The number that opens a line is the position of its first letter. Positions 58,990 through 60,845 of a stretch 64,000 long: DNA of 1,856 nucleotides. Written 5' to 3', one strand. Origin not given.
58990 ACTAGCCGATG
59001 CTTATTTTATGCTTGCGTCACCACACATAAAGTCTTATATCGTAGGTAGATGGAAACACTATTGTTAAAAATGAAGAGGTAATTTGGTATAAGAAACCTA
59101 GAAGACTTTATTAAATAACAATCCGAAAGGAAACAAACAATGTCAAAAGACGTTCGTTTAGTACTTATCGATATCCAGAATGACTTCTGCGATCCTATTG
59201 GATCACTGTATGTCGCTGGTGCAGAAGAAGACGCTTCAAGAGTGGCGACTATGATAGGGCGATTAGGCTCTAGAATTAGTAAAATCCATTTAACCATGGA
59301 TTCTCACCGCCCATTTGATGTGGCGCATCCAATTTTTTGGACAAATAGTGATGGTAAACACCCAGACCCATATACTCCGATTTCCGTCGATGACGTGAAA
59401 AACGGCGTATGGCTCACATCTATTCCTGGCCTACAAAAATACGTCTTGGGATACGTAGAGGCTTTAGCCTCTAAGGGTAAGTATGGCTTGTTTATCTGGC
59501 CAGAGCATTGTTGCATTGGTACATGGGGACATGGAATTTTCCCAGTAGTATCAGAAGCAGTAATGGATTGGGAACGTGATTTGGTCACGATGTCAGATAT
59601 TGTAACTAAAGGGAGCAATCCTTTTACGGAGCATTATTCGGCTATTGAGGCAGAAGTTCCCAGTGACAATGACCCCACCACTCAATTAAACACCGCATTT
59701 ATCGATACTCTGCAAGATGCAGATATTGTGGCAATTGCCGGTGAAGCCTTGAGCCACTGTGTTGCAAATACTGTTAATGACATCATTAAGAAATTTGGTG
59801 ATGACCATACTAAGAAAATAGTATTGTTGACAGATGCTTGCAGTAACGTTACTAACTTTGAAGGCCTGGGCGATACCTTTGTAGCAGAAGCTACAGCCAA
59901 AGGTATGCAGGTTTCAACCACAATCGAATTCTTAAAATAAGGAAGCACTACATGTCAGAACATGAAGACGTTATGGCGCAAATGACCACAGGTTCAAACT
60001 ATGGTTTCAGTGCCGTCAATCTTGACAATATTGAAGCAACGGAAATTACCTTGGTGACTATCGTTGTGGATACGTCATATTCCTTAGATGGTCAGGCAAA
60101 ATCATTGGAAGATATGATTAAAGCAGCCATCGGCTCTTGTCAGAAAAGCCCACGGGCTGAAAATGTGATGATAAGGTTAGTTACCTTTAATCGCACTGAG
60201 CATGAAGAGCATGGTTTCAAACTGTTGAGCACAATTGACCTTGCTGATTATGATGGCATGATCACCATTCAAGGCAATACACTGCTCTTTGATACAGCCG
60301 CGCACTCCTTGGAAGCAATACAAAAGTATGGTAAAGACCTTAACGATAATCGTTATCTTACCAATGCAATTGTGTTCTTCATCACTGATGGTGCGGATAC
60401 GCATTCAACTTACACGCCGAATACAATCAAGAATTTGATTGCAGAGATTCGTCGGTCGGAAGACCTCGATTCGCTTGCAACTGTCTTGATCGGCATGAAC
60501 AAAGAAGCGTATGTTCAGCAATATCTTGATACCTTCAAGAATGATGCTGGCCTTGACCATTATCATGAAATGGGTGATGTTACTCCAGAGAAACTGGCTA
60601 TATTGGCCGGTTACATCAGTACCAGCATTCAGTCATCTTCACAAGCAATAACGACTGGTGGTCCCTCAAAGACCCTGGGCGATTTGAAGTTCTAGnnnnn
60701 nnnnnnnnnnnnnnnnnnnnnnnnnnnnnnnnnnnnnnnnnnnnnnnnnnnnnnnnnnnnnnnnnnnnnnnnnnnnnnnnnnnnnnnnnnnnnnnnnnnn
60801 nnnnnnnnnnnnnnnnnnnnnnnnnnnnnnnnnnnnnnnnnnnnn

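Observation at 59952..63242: Phage-encoded TerY-P-like triad: vWA protein, PP2C phosphatase and Ser/Thr kinase in one tight operon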

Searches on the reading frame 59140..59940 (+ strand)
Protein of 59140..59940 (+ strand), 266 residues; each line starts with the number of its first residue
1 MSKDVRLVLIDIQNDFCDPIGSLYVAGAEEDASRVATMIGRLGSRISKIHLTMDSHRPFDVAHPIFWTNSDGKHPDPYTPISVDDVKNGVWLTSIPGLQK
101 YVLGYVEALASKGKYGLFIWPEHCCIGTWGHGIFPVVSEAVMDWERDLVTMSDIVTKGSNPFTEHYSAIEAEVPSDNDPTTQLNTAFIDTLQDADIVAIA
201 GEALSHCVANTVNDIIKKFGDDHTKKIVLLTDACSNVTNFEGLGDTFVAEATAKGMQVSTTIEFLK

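Call 3: search_protein_families(library=pfam, proteins=[window:59140-59940:+], max_evalue=1)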
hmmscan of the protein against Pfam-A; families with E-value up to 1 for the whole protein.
window:59140-59940:+ (266 aa): 1 family
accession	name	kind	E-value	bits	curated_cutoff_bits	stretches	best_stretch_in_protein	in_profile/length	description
PF00857.26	Isochorismatase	-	0.00033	21.2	27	1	184-261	101-173/175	Isochorismatase domain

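Call 4: search_protein_families(library=phrogs, proteins=[window:59140-59940:+], max_evalue=0.01)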
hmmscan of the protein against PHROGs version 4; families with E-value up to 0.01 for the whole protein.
window:59140-59940:+ (266 aa): 1 family
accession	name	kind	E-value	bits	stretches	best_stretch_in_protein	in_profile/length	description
phrog_19305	-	unknown function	5.4e-06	27.4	1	6-60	5-60/199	-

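Call 5: search_protein_families(library=padloc, proteins=[window:59140-59940:+], max_evalue=0.1)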
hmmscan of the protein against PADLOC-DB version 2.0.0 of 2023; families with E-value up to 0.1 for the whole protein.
window:59140-59940:+ (266 aa): 1 family
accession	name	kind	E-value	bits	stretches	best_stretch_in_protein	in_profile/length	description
PDLC04415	PDC-M10B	-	0.019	13.5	1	206-253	28-74/117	-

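Call 7: search_protein_families(library=ncbifam, proteins=[window:59140-59940:+], max_evalue=0.1)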
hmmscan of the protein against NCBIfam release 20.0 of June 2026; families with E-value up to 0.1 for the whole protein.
window:59140-59940:+ (266 aa): 1 family
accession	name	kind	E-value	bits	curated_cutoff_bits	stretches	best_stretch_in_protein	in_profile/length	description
NF008623.0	PRK11609.1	equivalog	1.1e-09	38.4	174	2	118-256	81-200/213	bifunctional nicotinamidase/pyrazinamidase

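Call 50: search_solved_structures(query=A3, max_evalue=0.001, show_alignments=1)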
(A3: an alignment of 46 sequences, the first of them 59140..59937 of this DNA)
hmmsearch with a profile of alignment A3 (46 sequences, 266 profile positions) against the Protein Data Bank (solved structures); distinct sequences matched with E-value up to 0.001: 6.
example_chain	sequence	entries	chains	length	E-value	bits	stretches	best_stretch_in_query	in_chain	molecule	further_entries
2h0r_A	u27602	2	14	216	2.9e-12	49.5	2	6-71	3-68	Nicotinamidase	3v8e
29iv_A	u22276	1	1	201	1.9e-07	33.7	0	118-239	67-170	nicotinamidase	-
3pl1_A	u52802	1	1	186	2.8e-07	33.2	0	7-37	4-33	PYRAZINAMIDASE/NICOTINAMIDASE PNCA (PZase)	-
1ilw_A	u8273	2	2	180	9.8e-06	28.1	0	6-62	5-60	180 aa long hypothetical Pyrazinamidase/nicotinamidase | 180aa long hypothetical Pyrazinamidase/Nicotinamidase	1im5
3r2j_A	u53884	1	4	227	3.8e-05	26.2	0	120-236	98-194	Alpha/beta-hydrolase-like protein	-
2wt9_A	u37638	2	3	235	5.6e-05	25.6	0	117-263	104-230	NICOTINAMIDASE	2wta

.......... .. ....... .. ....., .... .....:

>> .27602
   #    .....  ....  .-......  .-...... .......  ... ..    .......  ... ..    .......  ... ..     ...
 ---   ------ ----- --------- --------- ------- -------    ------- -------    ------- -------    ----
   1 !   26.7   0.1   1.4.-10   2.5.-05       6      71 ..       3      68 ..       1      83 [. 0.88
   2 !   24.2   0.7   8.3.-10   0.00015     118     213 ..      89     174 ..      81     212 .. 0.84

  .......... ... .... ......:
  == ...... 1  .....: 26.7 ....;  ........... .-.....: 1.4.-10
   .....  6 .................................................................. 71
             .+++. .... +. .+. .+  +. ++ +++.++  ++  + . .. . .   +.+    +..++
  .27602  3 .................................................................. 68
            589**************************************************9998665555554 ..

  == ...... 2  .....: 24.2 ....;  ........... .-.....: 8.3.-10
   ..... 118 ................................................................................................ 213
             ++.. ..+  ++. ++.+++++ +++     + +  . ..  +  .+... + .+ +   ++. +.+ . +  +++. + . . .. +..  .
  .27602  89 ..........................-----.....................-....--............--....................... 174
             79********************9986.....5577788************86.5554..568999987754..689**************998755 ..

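Call 69: find_homologous_proteins(query=window:59140-59937:+, max_evalue=0.001)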
Query window:59140-59937:+ (266 aa): 2468 proteins with E <= 0.001 among 3167 candidates; the best 120 are listed.
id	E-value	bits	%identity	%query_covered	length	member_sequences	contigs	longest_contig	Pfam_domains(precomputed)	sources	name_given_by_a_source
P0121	9.4e-179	611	100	100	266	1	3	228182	-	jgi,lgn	jgi:nicotinamidase-related amidase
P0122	2.3e-138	478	77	100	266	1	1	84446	PF00857.27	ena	-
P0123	9.6e-127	440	75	100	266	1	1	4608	-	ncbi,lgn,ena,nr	ncbi:hypothetical protein KAR91_82005 [Candidatus Pacearchaeota archaeon]|nr:hypothetical protein [C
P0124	8.8e-107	375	61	98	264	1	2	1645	-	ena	-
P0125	6.7e-105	368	61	100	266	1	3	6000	-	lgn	-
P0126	2.9e-103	363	61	99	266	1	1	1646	PF00857.27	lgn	-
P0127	5.1e-103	362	59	99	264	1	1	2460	PF00857.27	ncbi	-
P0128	1.3e-102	361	58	100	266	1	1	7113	-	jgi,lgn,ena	-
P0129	2.3e-102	360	59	98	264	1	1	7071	-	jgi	-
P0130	3.4e-102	360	59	97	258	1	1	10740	-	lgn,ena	-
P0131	2.8e-101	357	59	99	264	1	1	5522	-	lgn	-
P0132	3.5e-101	356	59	98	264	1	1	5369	-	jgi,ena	-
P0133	6.5e-101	355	59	98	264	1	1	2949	PF00857.27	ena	-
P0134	8.8e-101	355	57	99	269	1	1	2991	-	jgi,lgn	-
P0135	9.4e-101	355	61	99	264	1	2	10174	-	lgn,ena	-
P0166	2.7e-94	334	55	98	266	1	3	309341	-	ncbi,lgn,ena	-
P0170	8.5e-94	332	57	98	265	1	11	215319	PF00857.27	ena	-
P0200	1.2e-92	328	57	99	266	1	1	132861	-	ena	-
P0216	5.1e-92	326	52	100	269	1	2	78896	PF00857.27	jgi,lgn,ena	jgi:nicotinamidase-related amidase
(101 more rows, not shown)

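Call 71: find_encoding_contigs(protein=P0166, flank=8000, max_places=1)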
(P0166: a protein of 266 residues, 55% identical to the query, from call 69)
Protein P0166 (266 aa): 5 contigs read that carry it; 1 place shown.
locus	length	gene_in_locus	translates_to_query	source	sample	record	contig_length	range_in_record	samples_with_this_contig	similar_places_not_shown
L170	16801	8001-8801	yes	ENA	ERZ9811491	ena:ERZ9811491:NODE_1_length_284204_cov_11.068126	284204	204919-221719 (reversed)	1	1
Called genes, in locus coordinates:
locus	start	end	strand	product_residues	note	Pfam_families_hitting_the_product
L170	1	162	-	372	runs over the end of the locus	PF12323:HTH_OrfB_IS605, PF01385:OrfB_IS605, PF07282:Cas12f1-like_TNB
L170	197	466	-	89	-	-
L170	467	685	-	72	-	-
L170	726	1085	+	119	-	-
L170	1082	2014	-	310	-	-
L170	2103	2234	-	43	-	-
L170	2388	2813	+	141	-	-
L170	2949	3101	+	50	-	-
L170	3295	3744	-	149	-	-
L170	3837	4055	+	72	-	-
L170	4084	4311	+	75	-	-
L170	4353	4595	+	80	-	-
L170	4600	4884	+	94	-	-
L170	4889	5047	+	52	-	-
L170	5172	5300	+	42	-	-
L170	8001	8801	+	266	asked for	-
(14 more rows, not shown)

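Call 72: find_encoding_contigs(protein=P0170, flank=8000, max_places=1)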
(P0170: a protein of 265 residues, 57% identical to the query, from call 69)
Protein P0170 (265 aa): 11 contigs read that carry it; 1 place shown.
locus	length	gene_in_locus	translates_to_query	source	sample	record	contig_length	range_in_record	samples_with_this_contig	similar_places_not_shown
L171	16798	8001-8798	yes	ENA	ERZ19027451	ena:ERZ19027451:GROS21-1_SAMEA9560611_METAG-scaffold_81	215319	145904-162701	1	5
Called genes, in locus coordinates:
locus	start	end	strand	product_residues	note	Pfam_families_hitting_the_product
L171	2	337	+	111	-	-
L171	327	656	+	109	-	-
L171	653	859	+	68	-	-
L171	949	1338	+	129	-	-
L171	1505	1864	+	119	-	-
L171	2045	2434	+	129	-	-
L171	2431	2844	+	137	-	-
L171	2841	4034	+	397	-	PF17767:NAPRTase_N, PF04095:NAPRTase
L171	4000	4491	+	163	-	PF04542:Sigma70_r2 (weak)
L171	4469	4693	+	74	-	-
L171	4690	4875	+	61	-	-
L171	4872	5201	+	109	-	-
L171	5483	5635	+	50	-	-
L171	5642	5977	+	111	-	-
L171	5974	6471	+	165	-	-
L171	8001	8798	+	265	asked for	PF00857:Isochorismatase (faint)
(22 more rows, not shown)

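Call 73: find_encoding_contigs(protein=P0200, flank=8000, max_places=1)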
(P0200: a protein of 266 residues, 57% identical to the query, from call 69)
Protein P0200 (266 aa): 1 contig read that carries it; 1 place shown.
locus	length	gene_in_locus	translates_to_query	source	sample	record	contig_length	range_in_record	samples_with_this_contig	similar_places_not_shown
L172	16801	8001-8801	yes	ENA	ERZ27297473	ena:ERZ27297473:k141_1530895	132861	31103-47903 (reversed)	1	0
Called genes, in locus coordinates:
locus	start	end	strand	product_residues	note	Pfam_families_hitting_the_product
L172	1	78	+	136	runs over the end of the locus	PF13328:HD_4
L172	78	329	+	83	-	-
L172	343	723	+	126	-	-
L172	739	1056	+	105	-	-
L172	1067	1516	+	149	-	-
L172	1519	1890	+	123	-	-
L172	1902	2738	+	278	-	PF01368:DHH (weak)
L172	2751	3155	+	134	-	-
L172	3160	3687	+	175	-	-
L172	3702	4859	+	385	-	-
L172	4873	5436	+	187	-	-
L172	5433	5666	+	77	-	-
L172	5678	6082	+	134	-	-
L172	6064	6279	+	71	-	-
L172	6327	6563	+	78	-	-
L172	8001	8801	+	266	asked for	-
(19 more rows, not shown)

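Call 74: find_encoding_contigs(protein=P0216, flank=8000, max_places=1)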
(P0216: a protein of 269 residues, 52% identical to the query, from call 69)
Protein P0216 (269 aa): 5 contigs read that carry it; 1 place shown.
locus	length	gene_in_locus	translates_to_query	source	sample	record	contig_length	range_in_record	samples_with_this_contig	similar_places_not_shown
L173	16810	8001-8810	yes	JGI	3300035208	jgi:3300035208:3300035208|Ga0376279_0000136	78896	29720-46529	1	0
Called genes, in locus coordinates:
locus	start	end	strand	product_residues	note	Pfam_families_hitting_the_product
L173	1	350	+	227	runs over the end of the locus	PF00112:Peptidase_C1 (weak)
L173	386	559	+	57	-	-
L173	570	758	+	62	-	-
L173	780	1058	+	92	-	-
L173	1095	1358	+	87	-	-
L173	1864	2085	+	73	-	-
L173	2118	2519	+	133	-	-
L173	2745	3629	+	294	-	-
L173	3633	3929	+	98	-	-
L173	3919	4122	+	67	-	-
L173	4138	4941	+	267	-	PF00149:Metallophos, PF14582:Metallophos_3 (weak)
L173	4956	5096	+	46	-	-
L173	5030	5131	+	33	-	-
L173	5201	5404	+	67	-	-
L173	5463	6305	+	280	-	PF13672:PP2C_2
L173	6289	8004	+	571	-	PF00069:Pkinase (weak)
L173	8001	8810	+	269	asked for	PF00857:Isochorismatase (faint)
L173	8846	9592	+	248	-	-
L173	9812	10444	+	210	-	PF00583:Acetyltransf_1 (faint), PF13302:Acetyltransf_3 (faint)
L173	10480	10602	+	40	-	-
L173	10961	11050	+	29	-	-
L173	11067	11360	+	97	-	-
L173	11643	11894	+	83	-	-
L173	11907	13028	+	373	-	PF01145:Band_7 (faint)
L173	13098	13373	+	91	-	PF12476:DUF3696 (faint)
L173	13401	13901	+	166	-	-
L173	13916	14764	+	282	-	-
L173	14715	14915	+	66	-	-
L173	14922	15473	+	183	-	PF01844:HNH, PF14279:HNH_5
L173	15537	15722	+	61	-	-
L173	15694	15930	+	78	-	-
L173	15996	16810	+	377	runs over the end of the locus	PF09511:RNA_lig_T4_1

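Call 76: search_dna_similar(query=window:59140-59937:+, collection=phages, mode=protein, max_rows=30, max_evalue=0.00001)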
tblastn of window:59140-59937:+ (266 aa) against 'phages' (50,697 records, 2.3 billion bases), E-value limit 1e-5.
Records with a match: 4; places in all: 4; records where one place covers at least 80% of the query: 4.
Best place of each record, by identity: <60% 4.
By first word of the organism name: uncultured 3; Bacteriophage 1.
By host as written in the record: - 4.
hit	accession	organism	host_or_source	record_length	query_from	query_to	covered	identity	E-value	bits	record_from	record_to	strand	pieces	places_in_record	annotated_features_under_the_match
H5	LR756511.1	uncultured phage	metagenomic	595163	1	265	100%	51.9%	2e-84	280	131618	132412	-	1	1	record has no annotation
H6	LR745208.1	uncultured phage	metagenomic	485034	7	257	94%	53.6%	3e-89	294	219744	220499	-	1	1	record has no annotation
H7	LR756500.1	uncultured phage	metagenomic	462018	3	259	97%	36.5%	2e-50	182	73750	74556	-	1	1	record has no annotation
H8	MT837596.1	Bacteriophage sp.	human fecal samples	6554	5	241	89%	32.6%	1e-32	131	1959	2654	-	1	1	record has no annotation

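Call 93: predict_structure(alignment_id=A6)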
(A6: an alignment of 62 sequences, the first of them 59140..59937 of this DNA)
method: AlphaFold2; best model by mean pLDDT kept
length: 266 residues; sequences in the alignment: 62
mean_pLDDT: 94.0   pTM: 0.89
mean pLDDT of the five models: 94.0, 93.8, 93.3, 93.1, 90.4
residues with pLDDT >= 90: 224; 70-90: 40; 50-70: 2; < 50: 0
segments of 3 or more residues with pLDDT < 50: none
pLDDT, mean of each block of 10 residues (from residue 1): 91 97 96 99 97 93 97 96 97 97 94 85 94 98 98 86 90 89 86 95 95 91 94 95 96 98 97
secondary structure, 60 per line:
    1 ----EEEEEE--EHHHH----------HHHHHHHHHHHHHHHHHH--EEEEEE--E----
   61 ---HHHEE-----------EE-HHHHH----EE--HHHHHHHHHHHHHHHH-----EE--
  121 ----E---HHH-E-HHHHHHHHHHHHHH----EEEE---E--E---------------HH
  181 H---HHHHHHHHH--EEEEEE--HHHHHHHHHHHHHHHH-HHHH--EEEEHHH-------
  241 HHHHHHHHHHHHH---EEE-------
elements in order: E5-10 H14-17 H28-45 E48-53 H83-87 H96-111 H135-148 E153-156 H185-193 E196-201 H204-219 H221-224 E227-230 H241-253 E257-259

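Call 95: fold_search(model_id=the predicted structure, library=pdb)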
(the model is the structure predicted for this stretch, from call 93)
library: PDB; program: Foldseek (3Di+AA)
matches with E <= 10: 956; with E <= 0.001: 133
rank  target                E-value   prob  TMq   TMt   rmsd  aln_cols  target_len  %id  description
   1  2wta                  1.6e-14  1.00  0.64  0.79   3.9       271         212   21  Acinetobacter baumanii nicotinamidase pyrazinamidease (released 2009-11-10)
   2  3v8e_A                7.1e-14  1.00  0.64  0.78   4.9       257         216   20  Crystal structure of the yeast nicotinamidase Pnc1p bound to the inhibitor nicotinaldehyde (released 2012-01-25)
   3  2h0r_A                7.1e-14  1.00  0.64  0.77   4.9       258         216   20  Structure of the Yeast Nicotinamidase Pnc1p (released 2007-03-27)
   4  2wt9_B                3.2e-13  1.00  0.65  0.82   3.8       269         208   20  Acinetobacter baumanii nicotinamidase pyrazinamidease (released 2009-11-10)
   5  2wt9_A                4.7e-13  1.00  0.63  0.80   3.9       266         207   21  Acinetobacter baumanii nicotinamidase pyrazinamidease (released 2009-11-10)
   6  3r2j_C                2.5e-11  1.00  0.59  0.77   4.4       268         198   19  Crystal Structure of PnC1 from L. infantum in complex with nicotinate (released 2011-08-24)
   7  3pl1                  2.9e-11  1.00  0.53  0.72   5.1       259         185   19  Determination of the crystal structure of the pyrazinamidase from M.tuberculosis : a structure-function analysis for pre (released 2011-01-12)
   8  3r2j_B                3.5e-11  1.00  0.58  0.76   4.3       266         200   19  Crystal Structure of PnC1 from L. infantum in complex with nicotinate (released 2011-08-24)
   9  1ilw                  4.0e-11  1.00  0.56  0.80   4.9       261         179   18  Crystal Structure of Pyrazinamidase/Nicotinamidase of Pyrococcus horikoshii (released 2001-12-12)
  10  3r2j_A                7.0e-11  1.00  0.58  0.76   4.3       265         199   19  Crystal Structure of PnC1 from L. infantum in complex with nicotinate (released 2011-08-24)
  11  9u8m                  7.9e-11  1.00  0.64  0.53   4.5       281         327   15  Drosophila melanogaster Nicotinamidase in Complex with Inhibitor CN2 (released 2025-09-03)
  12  3o91_A                9.3e-10  1.00  0.56  0.77   4.2       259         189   15  High resolution crystal structures of Streptococcus pneumoniae nicotinamidase with trapped intermediates provide insig (released 2011-01-12)
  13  3hu5_A                2.0e-09  1.00  0.54  0.73   6.8       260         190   17  CRYSTAL STRUCTURE OF isochorismatase family protein from Desulfovibrio vulgaris subsp. vulgaris str. Hildenborough (released 2009-06-30)
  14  3o90_A                2.1e-09  1.00  0.57  0.78   3.8       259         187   16  High resolution crystal structures of Streptococcus pneumoniae nicotinamidase with trapped intermediates provide insig (released 2011-01-12)
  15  6a8l_A                3.8e-09  1.00  0.56  0.78   4.1       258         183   16  Crystal structure of nicotinamidase/ pyrazinamidase PncA from Bacillus subtilis (released 2018-08-01)
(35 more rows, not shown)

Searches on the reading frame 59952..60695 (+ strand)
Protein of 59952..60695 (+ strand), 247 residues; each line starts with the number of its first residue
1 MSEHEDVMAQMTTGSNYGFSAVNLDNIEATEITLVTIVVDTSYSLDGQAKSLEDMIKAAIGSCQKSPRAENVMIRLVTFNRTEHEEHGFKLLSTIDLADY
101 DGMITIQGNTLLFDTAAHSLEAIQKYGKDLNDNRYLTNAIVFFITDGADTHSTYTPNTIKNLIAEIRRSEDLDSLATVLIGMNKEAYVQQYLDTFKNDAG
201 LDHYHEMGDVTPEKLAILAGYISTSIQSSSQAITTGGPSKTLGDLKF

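Call 3: search_protein_families(library=pfam, proteins=[window:59952-60695:+], max_evalue=1)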
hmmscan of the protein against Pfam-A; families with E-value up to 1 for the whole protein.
window:59952-60695:+ (247 aa): 4 families
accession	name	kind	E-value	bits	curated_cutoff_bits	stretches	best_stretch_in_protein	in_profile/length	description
PF00092.34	VWA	-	3.4e-05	24.6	23.8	1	35-210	2-165/174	von Willebrand factor type A domain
PF13519.12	VWA_2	-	9.6e-05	23.4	27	1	36-147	2-106/107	von Willebrand factor type A domain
PF16050.10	CDC73_N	-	0.12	12.1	27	1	123-180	42-99/299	Paf1 complex subunit CDC73 N-terminal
PF04666.19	MGAT4_cons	-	0.16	11.3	51.5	1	148-195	45-92/280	MGAT4 conserved region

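Call 4: search_protein_families(library=phrogs, proteins=[window:59952-60695:+], max_evalue=0.01)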
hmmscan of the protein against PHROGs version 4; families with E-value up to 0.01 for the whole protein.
window:59952-60695:+ (247 aa): 3 families
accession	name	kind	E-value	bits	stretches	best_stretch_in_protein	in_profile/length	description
phrog_7371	-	unknown function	2.8e-08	34.6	1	31-167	5-128/204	-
phrog_5359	-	unknown function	0.0021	18.6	1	34-214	29-208/229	-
phrog_26613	-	unknown function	0.0066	16.8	0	29-168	9-151/345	-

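Call 5: search_protein_families(library=padloc, proteins=[window:59952-60695:+], max_evalue=0.1)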
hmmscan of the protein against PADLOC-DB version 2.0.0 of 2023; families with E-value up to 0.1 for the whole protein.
window:59952-60695:+ (247 aa): 0 families

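Call 7: search_protein_families(library=ncbifam, proteins=[window:59952-60695:+], max_evalue=0.1)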
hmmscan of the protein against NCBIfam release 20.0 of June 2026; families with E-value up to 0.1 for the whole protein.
window:59952-60695:+ (247 aa): 0 families

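Call 51: search_solved_structures(query=A4, max_evalue=0.01)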
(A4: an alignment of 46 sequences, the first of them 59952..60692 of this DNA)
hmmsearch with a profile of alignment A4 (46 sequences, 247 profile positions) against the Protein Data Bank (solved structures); distinct sequences matched with E-value up to 0.01: 0.

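Call 96: search_dna_similar(query=window:59952-60692:+, collection=phages, mode=protein, max_rows=20, max_evalue=0.00001)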
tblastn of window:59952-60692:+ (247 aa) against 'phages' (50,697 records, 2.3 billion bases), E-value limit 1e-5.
Records with a match: 2; places in all: 2; records where one place covers at least 80% of the query: 2.
Best place of each record, by identity: <60% 2.
By first word of the organism name: uncultured 2.
By host as written in the record: - 2.
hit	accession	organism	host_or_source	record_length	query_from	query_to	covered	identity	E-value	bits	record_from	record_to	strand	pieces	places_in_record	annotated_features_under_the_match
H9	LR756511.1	uncultured phage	metagenomic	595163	1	242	98%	40.2%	8e-48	174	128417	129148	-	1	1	record has no annotation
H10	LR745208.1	uncultured phage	metagenomic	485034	14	221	84%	38.8%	4e-38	146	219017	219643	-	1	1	record has no annotation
